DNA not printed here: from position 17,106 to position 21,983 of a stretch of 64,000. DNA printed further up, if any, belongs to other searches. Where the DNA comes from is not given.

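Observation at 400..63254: Window-wide ~100-fold over-represented 9-mer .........: candidate DNA-uptake-sequence or HIP1-like system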

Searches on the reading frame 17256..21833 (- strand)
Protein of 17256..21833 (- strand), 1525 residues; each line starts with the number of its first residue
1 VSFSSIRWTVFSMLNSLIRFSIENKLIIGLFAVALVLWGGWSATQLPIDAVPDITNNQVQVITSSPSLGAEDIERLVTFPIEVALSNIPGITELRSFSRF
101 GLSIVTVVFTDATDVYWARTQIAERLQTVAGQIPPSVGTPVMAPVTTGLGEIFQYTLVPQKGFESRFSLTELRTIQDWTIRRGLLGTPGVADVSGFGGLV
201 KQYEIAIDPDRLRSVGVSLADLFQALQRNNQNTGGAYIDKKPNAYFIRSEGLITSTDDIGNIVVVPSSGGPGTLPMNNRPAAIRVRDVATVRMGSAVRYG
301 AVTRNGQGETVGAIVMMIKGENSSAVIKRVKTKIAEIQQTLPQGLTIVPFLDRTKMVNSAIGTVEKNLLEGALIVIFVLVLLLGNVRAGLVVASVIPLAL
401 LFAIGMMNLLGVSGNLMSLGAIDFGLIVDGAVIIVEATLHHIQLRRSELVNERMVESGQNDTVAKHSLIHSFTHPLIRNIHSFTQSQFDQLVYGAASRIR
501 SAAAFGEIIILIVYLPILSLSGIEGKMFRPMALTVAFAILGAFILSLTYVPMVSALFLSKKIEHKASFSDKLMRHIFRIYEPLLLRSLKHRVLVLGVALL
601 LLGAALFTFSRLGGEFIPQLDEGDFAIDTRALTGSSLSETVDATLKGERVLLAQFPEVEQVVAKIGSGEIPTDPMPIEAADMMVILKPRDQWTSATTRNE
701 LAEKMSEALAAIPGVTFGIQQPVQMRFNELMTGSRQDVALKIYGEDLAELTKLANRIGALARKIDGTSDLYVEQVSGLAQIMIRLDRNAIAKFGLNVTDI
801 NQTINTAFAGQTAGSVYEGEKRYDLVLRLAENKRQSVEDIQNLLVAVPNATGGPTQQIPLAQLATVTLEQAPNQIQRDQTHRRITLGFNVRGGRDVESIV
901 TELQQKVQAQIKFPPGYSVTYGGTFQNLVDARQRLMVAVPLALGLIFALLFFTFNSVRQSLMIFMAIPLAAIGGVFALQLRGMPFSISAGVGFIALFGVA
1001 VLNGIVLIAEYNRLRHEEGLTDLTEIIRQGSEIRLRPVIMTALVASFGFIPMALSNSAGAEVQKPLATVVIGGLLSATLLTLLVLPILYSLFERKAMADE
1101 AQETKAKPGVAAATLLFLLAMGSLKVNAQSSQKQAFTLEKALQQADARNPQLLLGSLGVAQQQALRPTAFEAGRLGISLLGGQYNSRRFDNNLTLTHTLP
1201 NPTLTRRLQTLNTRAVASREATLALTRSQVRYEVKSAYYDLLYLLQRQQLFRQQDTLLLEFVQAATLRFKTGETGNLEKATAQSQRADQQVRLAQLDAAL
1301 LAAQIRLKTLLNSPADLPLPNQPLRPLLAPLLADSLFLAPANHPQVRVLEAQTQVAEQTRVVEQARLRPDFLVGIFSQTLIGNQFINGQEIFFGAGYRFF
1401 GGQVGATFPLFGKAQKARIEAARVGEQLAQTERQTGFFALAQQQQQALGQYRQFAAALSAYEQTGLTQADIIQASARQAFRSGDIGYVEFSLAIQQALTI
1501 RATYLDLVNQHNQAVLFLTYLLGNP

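Call 8: search_protein_families(library=ncbifam, proteins=[window:17256-21833:-])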
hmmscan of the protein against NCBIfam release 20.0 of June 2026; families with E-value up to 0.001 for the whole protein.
window:17256-21833:- (1525 aa): 12 families
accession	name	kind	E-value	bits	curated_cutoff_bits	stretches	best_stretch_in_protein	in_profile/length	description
TIGR00914.1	2A0601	subfamily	0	1168.2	701.45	1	13-1102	1-1045/1051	CusA/CzcA family heavy metal efflux RND transporter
NF033617.1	RND_permease_2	subfamily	1.1e-151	506.9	1250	2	510-1094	440-1009/1009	multidrug efflux RND transporter permease subunit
NF000282.2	RND_permease_1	subfamily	2.3e-113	380.1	1250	2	507-1093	445-1028/1029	multidrug efflux RND transporter permease subunit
TIGR00915.1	2A0602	subfamily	4.3e-104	349.4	940.35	2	498-1104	437-1039/1050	efflux RND transporter permease subunit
NF007905.0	PRK10614.1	equivalog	1.5e-91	307.6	1774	2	510-1101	442-1017/1025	multidrug efflux RND transporter permease subunit MdtC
NF007133.0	PRK09579.1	equivalog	5.8e-85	285.7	1763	2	504-1103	435-1013/1017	multidrug efflux RND transporter permease subunit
NF007798.0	PRK10503.1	equivalog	1.5e-80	271.2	1584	2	510-1104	451-1034/1040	MdtB/MuxB family multidrug efflux RND transporter permease subunit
NF007131.0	PRK09577.1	equivalog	2.8e-76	257.1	1768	2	501-1109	438-1039/1045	multidrug efflux RND transporter permease subunit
NF007842.1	PRK10555.1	equivalog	3.2e-74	250.4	1854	2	507-1096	446-1030/1036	multidrug efflux RND transporter permease AcrD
NF000037.1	RND_perm_OqxB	exception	3.9e-58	197.1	2200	2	508-1092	449-1034/1050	multidrug efflux RND transporter permease subunit OqxB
NF011706.2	PRK15127.1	equivalog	5.9e-50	170.1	2150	2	507-1095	446-1032/1049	multidrug efflux RND transporter permease subunit AcrB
TIGR01844.1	type_I_sec_TolC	subfamily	3e-05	23.2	225.15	1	1210-1470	92-346/414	TolC family outer membrane protein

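Call 73: search_dna_similar(query=window:17256-21833:-, collection=plasmids, mode=protein, max_rows=15)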
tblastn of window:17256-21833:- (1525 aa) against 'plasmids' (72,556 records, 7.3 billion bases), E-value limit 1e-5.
The search stops at 5000 records and this limit was reached: more records match than are counted here, and every count below describes the 5000 best-scoring records only.
Records with a match: at least 5000; places in all: 8299; records where one place covers at least 80% of the query: 41.
Best place of each record, by identity: 60-80% 2; <60% 4998.
By first word of the organism name: Klebsiella 2210; Escherichia 295; Acinetobacter 217; Enterobacter 196; Rhizobium 190; Sinorhizobium 158; Ralstonia 144; Salmonella 142; Pseudomonas 128; Pantoea 113; and 233 more.
By predicted mobility (MOB-suite, as given by PLSDB): conjugative 2245; non-mobilizable 2027; mobilizable 728.
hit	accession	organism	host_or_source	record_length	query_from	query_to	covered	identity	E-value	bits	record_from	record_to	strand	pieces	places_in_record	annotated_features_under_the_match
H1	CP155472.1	Fibrella sp. ES10-3-2-2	single cell,soil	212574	10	1525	99%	72.0%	0e+0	1937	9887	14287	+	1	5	CusA/CzcA family heavy metal efflux RND transporter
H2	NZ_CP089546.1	Spirosoma oryzicola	Single cell,Surface layer of rice grains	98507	10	1525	99%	69.8%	0e+0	1886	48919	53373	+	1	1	CusA/CzcA family heavy metal efflux RND transporter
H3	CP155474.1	Fibrella sp. ES10-3-2-2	single cell,soil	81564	13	1525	99%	56.6%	0e+0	1435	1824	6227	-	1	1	CusA/CzcA family heavy metal efflux RND transporter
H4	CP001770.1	Spirosoma linguale DSM 74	-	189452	8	1524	99%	55.2%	0e+0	1466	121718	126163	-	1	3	heavy metal efflux pump, CzcA family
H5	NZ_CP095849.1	Hymenobacter sublimis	single cell,air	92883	12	1524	99%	54.5%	0e+0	1363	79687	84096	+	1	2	CusA/CzcA family heavy metal efflux RND transporter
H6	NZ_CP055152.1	Adhaeribacter radiodurans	Cell culture,rhizospheric soil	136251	13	1523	99%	54.1%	0e+0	1435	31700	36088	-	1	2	CusA/CzcA family heavy metal efflux RND transporter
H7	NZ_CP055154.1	Adhaeribacter swui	Cell culture,Mud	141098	13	1523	99%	54.1%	0e+0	1422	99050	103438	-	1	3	CusA/CzcA family heavy metal efflux RND transporter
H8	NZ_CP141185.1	Hymenobacter sp. GOD-10R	single cell,Crepidiastrum sonchifolium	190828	13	1524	99%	53.8%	0e+0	1375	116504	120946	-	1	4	CusA/CzcA family heavy metal efflux RND transporter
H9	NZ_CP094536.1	Hymenobacter monticola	Single cell,a pond on the Huanglong ...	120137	13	1524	99%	53.8%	0e+0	1357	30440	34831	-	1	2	CusA/CzcA family heavy metal efflux RND transporter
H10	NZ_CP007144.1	Hymenobacter swuensis DY53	-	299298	13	1524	99%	53.7%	0e+0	1379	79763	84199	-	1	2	CusA/CzcA family heavy metal efflux RND transporter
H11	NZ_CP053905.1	Hymenobacter sp. BRD67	cell culture,soil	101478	13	1523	98%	54.4%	0e+0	1392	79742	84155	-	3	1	none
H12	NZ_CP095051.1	Hymenobacter sp. 5317J-9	single cell,air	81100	13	1524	99%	53.5%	0e+0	1372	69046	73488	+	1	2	CusA/CzcA family heavy metal efflux RND transporter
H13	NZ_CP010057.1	Hymenobacter sp. DG25B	single cell,soil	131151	13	1524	99%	53.3%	0e+0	1364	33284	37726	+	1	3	CusA/CzcA family heavy metal efflux RND transporter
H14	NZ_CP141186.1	Hymenobacter sp. GOD-10R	single cell,Crepidiastrum sonchifolium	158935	13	1523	99%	53.3%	0e+0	1330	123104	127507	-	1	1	CusA/CzcA family heavy metal efflux RND transporter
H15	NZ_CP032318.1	Hymenobacter oligotrophus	whole organism,R2A medium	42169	13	1524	99%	53.3%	0e+0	1348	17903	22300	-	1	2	CusA/CzcA family heavy metal efflux RND transporter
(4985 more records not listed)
